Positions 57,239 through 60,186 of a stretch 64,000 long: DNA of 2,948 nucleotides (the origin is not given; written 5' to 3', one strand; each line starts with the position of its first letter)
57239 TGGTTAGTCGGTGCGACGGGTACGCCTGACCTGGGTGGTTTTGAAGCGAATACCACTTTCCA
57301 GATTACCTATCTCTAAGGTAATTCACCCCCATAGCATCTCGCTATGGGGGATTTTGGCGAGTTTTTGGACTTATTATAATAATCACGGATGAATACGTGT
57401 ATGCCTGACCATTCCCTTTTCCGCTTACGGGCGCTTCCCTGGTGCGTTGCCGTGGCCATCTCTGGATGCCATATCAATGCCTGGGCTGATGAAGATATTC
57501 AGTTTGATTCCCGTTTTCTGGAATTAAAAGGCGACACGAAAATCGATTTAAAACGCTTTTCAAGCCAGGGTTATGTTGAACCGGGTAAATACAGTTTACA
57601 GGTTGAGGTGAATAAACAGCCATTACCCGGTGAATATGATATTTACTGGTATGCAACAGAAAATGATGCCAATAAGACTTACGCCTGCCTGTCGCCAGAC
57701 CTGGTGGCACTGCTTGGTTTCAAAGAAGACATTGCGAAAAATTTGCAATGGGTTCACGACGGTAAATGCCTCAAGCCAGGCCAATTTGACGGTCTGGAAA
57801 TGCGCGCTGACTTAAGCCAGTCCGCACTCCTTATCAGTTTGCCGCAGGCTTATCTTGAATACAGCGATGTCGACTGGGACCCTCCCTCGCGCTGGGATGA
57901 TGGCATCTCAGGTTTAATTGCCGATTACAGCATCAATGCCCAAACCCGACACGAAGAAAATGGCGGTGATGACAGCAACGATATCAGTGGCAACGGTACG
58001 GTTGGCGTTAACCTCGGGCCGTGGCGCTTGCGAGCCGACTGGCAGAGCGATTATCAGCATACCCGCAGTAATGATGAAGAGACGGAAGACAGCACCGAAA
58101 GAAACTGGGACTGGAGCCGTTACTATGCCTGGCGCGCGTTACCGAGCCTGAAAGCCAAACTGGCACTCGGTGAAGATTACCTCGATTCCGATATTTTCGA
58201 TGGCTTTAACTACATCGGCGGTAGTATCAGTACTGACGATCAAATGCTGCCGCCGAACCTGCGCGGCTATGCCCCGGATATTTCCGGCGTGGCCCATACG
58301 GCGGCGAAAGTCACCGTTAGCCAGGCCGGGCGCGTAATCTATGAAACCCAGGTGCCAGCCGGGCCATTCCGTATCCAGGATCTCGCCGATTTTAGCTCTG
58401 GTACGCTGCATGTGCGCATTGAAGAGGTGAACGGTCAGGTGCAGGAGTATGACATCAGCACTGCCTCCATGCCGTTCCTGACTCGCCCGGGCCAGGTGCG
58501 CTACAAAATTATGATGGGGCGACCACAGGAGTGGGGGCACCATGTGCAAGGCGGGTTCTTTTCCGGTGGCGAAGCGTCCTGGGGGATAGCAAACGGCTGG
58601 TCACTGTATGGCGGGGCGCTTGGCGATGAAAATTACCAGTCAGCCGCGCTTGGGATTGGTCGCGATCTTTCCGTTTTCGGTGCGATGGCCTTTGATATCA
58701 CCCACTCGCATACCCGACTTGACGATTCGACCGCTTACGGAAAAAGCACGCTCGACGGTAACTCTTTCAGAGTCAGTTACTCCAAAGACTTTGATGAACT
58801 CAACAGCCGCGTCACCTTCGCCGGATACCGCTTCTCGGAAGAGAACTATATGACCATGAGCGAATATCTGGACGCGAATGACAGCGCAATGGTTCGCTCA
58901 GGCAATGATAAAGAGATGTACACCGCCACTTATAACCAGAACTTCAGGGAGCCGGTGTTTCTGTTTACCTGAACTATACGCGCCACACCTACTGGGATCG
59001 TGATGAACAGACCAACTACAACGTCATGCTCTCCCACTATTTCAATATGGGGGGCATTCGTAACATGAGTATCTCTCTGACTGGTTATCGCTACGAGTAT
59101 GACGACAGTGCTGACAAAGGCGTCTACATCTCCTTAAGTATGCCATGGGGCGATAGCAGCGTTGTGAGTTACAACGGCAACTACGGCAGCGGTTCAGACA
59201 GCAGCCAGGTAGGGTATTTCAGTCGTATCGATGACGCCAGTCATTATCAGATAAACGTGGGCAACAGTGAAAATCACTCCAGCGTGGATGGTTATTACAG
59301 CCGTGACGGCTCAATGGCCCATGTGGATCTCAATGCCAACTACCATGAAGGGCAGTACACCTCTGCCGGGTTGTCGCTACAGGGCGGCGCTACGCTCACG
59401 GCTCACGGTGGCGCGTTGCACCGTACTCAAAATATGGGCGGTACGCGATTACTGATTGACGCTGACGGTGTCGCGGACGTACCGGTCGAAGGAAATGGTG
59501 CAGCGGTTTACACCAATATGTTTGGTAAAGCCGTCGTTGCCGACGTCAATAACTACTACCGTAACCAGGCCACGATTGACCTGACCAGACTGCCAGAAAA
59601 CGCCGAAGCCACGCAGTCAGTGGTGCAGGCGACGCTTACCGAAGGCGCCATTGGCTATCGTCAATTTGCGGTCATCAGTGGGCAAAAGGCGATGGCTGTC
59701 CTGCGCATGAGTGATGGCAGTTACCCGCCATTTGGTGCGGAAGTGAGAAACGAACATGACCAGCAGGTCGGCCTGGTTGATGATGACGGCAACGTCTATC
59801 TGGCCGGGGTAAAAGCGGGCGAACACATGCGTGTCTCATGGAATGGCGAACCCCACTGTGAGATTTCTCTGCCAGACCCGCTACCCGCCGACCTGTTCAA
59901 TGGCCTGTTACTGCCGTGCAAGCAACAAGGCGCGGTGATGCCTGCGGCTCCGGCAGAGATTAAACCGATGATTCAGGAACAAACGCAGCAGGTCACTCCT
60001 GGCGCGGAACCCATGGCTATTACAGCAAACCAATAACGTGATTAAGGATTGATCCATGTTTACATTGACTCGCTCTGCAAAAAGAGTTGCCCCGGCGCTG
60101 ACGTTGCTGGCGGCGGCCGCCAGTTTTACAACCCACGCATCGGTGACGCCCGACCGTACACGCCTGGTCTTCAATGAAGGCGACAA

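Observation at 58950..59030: Frameshift in the yfc fimbrial usher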

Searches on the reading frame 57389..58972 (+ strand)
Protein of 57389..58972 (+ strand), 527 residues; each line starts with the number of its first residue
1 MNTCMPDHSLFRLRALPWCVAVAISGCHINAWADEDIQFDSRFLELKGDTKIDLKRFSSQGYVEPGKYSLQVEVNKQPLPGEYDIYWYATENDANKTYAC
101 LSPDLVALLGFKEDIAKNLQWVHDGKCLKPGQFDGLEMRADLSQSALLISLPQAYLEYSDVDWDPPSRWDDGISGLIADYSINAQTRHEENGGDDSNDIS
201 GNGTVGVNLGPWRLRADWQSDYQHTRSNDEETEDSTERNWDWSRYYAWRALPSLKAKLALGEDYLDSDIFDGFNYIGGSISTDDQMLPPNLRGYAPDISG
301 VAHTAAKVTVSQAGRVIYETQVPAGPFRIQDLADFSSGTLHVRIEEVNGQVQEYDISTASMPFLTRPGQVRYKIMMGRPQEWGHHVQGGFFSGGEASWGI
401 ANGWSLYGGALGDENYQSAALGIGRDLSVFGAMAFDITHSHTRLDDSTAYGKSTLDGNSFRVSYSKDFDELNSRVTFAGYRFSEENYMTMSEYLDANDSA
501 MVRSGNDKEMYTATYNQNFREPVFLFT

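Call 4: search_protein_families(library=pfam, proteins=[window:57389-58972:+])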
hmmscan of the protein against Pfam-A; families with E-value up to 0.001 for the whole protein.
window:57389-58972:+ (527 aa): 2 families
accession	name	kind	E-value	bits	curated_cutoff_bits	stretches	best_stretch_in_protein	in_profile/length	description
PF00577.26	Usher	-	6e-122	408.7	27.1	1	202-521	3-311/549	Outer membrane usher protein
PF13954.11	PapC_N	-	3.9e-34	118.2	27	1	38-184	1-146/146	PapC N-terminal domain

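Call 15: list_cluster_members(proteins=[window:57389-58969:+, window:57401-58969:+, window:59026-60033:+, window:62362-63219:+, window:56756-57313:+])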
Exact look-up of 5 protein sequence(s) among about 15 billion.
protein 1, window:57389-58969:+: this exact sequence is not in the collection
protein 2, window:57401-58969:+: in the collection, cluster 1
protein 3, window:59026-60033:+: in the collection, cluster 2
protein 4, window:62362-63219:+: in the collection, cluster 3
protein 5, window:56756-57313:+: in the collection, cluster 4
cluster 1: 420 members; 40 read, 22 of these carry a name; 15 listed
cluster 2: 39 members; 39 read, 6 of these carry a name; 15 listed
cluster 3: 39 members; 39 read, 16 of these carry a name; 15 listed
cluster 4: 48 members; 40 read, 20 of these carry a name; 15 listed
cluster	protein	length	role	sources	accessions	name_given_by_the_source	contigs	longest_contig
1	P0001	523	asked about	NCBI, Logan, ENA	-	-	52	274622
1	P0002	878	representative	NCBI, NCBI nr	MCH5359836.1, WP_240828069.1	fimbrial biogenesis outer membrane usher protein [Escherichia fergusonii]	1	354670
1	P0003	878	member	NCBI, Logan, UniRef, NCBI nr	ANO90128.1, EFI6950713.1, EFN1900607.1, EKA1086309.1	fimbrial biogenesis outer membrane usher protein [Escherichia coli] | Fimbrial biogenesis outer membrane usher protein n=1 Tax=Escherichia coli TaxID=562 ...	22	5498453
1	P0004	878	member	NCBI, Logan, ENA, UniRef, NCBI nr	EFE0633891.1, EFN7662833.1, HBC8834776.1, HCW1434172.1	TPA: fimbrial biogenesis outer membrane usher protein [Escherichia coli] | fimbrial biogenesis outer membrane usher protein n=1 Tax=Escherichia TaxID=561 ... | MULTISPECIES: fimbrial biogenesis outer membrane usher protein [Escherichia]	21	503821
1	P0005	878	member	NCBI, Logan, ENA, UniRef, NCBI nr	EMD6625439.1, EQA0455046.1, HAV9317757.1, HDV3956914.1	TPA: fimbrial biogenesis outer membrane usher protein [Escherichia coli] | Fimbrial biogenesis outer membrane usher protein n=2 Tax=Escherichia coli TaxID=562 ... | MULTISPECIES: fimbrial biogenesis outer membrane usher protein [Escherichia]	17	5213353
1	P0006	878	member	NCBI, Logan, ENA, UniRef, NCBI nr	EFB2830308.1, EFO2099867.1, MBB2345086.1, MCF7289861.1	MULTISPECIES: fimbrial biogenesis outer membrane usher protein [Escherichia] | fimbrial biogenesis outer membrane usher protein n=1 Tax=Escherichia TaxID=561 ... | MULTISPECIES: fimbrial biogenesis outer membrane usher protein [unclassified Escherichia]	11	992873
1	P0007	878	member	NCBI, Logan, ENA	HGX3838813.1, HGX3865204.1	TPA: fimbrial biogenesis outer membrane usher protein [Escherichia fergusonii]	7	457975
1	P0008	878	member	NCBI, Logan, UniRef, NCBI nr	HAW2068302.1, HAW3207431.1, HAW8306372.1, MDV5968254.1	fimbrial biogenesis outer membrane usher protein [Escherichia coli] | fimbrial biogenesis outer membrane usher protein n=1 Tax=Escherichia coli TaxID=562 ...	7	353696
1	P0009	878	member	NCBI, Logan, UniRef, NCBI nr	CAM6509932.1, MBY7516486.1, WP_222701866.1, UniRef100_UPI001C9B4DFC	fimbrial biogenesis outer membrane usher protein [Escherichia fergusonii] | fimbrial biogenesis outer membrane usher protein n=1 Tax=Escherichia fergusonii TaxID=564 ...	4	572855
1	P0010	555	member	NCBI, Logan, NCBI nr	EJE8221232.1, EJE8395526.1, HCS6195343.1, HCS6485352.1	outer membrane usher protein [Escherichia coli]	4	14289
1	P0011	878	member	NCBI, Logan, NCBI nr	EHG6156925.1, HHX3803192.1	TPA: fimbrial biogenesis outer membrane usher protein [Escherichia fergusonii] | fimbrial biogenesis outer membrane usher protein [Escherichia fergusonii]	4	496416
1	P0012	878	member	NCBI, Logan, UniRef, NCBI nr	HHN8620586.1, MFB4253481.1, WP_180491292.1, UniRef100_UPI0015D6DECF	fimbrial biogenesis outer membrane usher protein [Escherichia fergusonii] | fimbrial biogenesis outer membrane usher protein n=1 Tax=Escherichia fergusonii TaxID=564 ...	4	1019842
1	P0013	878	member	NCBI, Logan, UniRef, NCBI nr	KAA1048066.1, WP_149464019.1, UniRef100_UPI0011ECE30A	fimbrial biogenesis outer membrane usher protein [Pseudocitrobacter sp. 73] | fimbrial biogenesis outer membrane usher protein n=1 Tax=Pseudocitrobacter sp. 73 ...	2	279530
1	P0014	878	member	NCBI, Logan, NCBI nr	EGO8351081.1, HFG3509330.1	fimbrial biogenesis outer membrane usher protein [Escherichia coli]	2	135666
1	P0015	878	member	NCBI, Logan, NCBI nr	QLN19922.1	fimbrial biogenesis outer membrane usher protein [Escherichia coli]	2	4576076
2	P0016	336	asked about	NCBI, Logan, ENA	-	-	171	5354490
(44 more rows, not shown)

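Call 17: find_encoding_contigs(protein=P0001, flank=6000, max_places=10)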
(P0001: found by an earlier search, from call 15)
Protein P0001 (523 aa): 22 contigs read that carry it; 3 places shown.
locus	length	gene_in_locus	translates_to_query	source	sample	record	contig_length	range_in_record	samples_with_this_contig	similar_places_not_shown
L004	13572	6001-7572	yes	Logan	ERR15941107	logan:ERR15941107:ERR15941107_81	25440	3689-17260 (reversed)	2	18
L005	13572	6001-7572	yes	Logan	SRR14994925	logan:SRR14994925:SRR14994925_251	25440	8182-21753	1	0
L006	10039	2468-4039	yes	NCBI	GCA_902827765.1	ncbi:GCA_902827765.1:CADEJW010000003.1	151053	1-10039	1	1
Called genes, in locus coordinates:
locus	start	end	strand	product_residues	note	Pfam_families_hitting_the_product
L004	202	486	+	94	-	PF04175:DUF406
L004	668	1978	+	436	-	PF00108:Thiolase_N, PF02803:Thiolase_C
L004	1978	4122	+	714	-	PF00378:ECH_1, PF16113:ECH_2, PF02737:3HCDH_N, PF00725:3HCDH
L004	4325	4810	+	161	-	PF00300:His_Phos_1 (weak)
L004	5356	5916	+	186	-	PF00419:Fimbrial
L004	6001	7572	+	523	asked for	PF13954:PapC_N, PF00577:Usher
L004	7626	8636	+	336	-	PF00577:Usher, PF13953:PapC_C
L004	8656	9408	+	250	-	PF00345:PapD_N, PF02753:PapD_C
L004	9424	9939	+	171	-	PF00419:Fimbrial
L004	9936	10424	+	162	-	PF00419:Fimbrial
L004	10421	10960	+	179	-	PF00419:Fimbrial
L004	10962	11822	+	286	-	PF11245:DUF2544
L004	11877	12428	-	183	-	PF01713:Smr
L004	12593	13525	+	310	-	PF02475:TRM5-TYW2_MTfase (weak), PF03602:Cons_hypoth95 (faint), PF05175:MTS, PF06325:PrmA, PF09445:Methyltransf_15 (weak), PF13649:Methyltransf_25, PF13847:Methyltransf_31, PF08242:Methyltransf_12 (weak), +1 more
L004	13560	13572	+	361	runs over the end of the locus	PF01264:Chorismate_synt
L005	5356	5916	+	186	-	PF00419:Fimbrial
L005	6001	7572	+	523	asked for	PF13954:PapC_N, PF00577:Usher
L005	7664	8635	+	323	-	PF00577:Usher, PF13953:PapC_C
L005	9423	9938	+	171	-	PF00419:Fimbrial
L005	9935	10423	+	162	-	PF00419:Fimbrial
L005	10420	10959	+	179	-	PF00419:Fimbrial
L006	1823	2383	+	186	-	PF00419:Fimbrial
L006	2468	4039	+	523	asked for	PF13954:PapC_N, PF00577:Usher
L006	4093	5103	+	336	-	PF00577:Usher, PF13953:PapC_C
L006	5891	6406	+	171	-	PF00419:Fimbrial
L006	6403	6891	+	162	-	PF00419:Fimbrial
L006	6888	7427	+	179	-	PF00419:Fimbrial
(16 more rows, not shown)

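Call 18: find_encoding_contigs(protein=P0016, flank=6000, max_places=10)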
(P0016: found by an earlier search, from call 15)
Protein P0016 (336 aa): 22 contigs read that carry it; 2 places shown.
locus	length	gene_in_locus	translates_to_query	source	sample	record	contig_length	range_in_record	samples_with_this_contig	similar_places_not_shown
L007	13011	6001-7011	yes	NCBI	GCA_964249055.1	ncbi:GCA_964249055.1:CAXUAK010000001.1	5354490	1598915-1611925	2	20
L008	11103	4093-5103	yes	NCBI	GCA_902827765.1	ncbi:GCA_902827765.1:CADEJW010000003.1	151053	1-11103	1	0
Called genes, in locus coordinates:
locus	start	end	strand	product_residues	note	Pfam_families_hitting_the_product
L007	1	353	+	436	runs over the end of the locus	PF00108:Thiolase_N, PF02803:Thiolase_C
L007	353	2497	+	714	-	PF00378:ECH_1, PF16113:ECH_2, PF02737:3HCDH_N, PF00725:3HCDH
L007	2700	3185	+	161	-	PF00300:His_Phos_1 (weak)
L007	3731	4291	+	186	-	PF00419:Fimbrial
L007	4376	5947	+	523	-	PF13954:PapC_N, PF00577:Usher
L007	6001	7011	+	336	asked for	PF00577:Usher, PF13953:PapC_C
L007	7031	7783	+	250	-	PF00345:PapD_N, PF02753:PapD_C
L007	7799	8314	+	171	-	PF00419:Fimbrial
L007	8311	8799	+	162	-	PF00419:Fimbrial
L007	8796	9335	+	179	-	PF00419:Fimbrial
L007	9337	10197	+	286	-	PF11245:DUF2544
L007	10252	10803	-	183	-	PF01713:Smr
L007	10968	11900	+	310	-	PF02475:TRM5-TYW2_MTfase (weak), PF03602:Cons_hypoth95 (faint), PF05175:MTS, PF06325:PrmA, PF09445:Methyltransf_15 (weak), PF13649:Methyltransf_25, PF13847:Methyltransf_31, PF08242:Methyltransf_12 (weak), +1 more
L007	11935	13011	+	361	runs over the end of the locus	PF01264:Chorismate_synt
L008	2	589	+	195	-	?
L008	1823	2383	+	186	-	PF00419:Fimbrial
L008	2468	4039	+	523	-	PF13954:PapC_N, PF00577:Usher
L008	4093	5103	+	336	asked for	PF00577:Usher, PF13953:PapC_C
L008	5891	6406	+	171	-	PF00419:Fimbrial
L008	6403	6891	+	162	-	PF00419:Fimbrial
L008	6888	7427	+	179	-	PF00419:Fimbrial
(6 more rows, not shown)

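Call 40: find_encoding_contigs(protein=P0012, flank=10000, max_places=2)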
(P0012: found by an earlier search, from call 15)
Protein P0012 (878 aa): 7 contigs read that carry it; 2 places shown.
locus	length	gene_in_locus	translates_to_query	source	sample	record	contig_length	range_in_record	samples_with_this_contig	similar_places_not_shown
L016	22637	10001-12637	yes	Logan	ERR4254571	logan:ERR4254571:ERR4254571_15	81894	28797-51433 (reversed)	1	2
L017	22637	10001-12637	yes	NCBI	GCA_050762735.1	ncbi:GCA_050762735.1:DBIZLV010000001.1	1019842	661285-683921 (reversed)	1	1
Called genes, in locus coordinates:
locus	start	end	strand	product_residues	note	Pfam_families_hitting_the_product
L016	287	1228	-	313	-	PF01226:Form_Nir_trans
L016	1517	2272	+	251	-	PF04333:MlaA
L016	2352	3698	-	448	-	PF03349:Toluene_X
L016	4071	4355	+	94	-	PF04175:DUF406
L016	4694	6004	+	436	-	PF00108:Thiolase_N, PF02803:Thiolase_C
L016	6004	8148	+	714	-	PF00378:ECH_1, PF16113:ECH_2, PF02737:3HCDH_N, PF00725:3HCDH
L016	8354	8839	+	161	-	PF00300:His_Phos_1 (weak)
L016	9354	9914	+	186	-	PF00419:Fimbrial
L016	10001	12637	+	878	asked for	PF13954:PapC_N, PF00577:Usher, PF13953:PapC_C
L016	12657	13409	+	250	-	PF00345:PapD_N, PF02753:PapD_C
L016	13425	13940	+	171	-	PF00419:Fimbrial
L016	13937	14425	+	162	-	PF00419:Fimbrial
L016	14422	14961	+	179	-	PF00419:Fimbrial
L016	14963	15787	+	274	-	PF11245:DUF2544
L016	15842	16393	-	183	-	PF01713:Smr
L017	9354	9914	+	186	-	PF00419:Fimbrial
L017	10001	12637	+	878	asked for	PF13954:PapC_N, PF00577:Usher, PF13953:PapC_C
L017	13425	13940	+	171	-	PF00419:Fimbrial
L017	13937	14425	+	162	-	PF00419:Fimbrial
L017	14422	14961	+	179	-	PF00419:Fimbrial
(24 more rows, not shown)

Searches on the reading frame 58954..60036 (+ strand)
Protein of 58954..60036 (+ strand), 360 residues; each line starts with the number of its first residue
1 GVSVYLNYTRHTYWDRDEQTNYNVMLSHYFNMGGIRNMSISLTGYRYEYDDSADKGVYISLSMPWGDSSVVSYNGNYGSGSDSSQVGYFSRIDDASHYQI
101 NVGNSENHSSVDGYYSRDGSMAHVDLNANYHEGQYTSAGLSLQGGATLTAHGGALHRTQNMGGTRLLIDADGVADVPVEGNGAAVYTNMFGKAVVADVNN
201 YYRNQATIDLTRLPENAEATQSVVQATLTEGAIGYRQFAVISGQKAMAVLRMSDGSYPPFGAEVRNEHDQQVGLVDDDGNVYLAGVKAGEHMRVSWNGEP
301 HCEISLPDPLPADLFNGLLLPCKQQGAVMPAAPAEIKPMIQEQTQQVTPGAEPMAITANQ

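Call 4: search_protein_families(library=pfam, proteins=[window:58954-60036:+])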
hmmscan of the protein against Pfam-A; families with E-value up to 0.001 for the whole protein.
window:58954-60036:+ (360 aa): 2 families
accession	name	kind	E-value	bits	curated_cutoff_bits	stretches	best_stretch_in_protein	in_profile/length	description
PF00577.26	Usher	-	3.6e-57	194.9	27.1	1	2-238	313-549/549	Outer membrane usher protein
PF13953.12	PapC_C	-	4.9e-16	58.7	27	1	249-305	3-61/66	PapC C-terminal domain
